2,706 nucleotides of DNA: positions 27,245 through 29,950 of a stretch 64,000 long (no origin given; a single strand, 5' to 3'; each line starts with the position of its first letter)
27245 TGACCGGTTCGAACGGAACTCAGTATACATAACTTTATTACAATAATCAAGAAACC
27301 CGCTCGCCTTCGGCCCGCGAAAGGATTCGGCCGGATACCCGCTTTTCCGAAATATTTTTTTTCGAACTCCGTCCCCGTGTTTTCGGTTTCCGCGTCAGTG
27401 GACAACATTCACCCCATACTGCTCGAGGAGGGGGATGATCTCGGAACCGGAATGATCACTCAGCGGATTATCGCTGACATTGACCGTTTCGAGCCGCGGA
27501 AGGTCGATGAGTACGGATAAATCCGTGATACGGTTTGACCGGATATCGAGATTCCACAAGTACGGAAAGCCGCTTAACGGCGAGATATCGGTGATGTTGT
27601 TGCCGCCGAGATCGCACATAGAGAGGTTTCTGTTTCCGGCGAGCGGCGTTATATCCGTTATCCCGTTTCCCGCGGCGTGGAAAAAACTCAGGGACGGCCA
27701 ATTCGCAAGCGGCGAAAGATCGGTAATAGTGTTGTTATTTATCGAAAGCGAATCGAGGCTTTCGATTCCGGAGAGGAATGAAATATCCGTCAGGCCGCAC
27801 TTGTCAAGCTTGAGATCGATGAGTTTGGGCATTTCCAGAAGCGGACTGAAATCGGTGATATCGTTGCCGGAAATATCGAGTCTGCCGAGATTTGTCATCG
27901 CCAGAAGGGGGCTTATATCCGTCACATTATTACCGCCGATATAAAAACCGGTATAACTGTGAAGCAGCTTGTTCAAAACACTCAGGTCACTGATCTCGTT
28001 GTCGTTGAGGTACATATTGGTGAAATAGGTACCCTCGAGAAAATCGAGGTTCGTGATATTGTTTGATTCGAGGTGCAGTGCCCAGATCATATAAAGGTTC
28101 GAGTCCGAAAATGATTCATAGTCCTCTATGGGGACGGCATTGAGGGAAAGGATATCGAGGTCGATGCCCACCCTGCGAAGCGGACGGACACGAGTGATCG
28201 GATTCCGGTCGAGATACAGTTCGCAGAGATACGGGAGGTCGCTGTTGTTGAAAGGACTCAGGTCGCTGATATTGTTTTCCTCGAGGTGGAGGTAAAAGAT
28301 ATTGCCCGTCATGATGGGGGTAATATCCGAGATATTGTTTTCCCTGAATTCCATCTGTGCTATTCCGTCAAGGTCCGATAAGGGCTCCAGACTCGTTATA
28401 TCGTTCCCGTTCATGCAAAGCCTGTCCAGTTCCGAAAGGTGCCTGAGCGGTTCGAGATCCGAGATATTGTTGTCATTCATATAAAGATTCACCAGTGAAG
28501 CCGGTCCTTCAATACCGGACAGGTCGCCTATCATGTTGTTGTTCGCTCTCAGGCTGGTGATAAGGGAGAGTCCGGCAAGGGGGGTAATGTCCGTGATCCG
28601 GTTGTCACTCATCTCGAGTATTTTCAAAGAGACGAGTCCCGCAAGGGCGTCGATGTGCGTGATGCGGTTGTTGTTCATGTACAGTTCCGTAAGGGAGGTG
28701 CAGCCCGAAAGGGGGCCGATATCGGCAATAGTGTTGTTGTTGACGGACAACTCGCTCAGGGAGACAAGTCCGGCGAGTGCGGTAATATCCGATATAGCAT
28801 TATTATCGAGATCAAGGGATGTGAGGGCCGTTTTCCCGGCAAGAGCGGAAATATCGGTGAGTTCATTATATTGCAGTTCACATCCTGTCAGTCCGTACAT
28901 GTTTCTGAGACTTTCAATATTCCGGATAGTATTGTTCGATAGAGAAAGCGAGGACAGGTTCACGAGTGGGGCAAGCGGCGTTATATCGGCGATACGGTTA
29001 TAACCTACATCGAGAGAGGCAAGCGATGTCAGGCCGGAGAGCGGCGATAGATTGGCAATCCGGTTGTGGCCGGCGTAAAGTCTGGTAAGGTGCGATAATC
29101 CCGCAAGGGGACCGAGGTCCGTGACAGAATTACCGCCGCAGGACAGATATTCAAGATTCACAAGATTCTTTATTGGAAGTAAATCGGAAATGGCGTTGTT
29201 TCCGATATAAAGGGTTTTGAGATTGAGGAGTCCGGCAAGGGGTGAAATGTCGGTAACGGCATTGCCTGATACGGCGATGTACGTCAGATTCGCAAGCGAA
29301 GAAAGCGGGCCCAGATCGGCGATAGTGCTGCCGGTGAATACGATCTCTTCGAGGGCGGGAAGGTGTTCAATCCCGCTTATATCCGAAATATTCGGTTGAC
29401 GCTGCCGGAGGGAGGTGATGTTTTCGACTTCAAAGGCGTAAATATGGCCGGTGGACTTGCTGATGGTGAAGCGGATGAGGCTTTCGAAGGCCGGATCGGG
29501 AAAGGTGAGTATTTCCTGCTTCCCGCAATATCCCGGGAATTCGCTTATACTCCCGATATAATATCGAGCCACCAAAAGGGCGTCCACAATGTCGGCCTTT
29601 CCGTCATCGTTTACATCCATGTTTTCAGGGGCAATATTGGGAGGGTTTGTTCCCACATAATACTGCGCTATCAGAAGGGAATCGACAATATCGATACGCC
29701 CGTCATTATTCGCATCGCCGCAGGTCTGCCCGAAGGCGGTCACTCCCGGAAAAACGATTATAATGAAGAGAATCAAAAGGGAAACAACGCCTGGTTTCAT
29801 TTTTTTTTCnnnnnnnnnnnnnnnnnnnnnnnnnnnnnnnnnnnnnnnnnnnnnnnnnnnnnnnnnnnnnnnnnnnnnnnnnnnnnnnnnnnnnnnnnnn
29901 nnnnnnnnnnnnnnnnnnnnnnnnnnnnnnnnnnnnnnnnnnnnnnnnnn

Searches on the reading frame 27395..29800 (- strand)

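Call 15: search_protein_families(library=pfam, proteins=[window:27395-29800:-], max_evalue=0.001)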
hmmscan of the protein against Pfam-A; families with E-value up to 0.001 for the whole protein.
window:27395-29800:- (801 aa): 9 families
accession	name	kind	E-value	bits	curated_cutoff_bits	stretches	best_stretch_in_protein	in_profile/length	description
PF12799.13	LRR_4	-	6.5e-86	280.9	27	11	347-387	2-43/44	Leucine Rich repeats (2 copies)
PF13855.12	LRR_8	-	2.4e-37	127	27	6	347-402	2-61/61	Leucine rich repeat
PF23952.1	LRR_EndoS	-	1.9e-15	57.5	27.9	0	100-163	1-61/116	Endo-beta-N-acetylglucosaminidase EndoS LRR domain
PF14580.12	LRR_9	-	4.8e-14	52.7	30.5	0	326-396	44-116/175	Leucine-rich repeat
PF00404.24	Dockerin_1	-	9.2e-11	42.2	22.9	1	28-80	2-55/57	Dockerin type I domain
PF23211.1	LRR_LRWD1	-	4.7e-09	36.7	28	0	303-380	22-98/190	Leucine-rich repeat and WD repeat-containing protein 1, LRR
PF23598.1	LRR_14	-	1.2e-07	31.2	40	1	166-352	18-221/353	Leucine-rich repeat region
PF00560.39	LRR_1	-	5.3e-06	26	20.6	0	369-386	1-20/23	Leucine Rich Repeat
PF25019.1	LRR_R13L1-DRL21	-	9.7e-05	22.7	27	0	634-689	67-126/127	R13L1/DRL21 LRRs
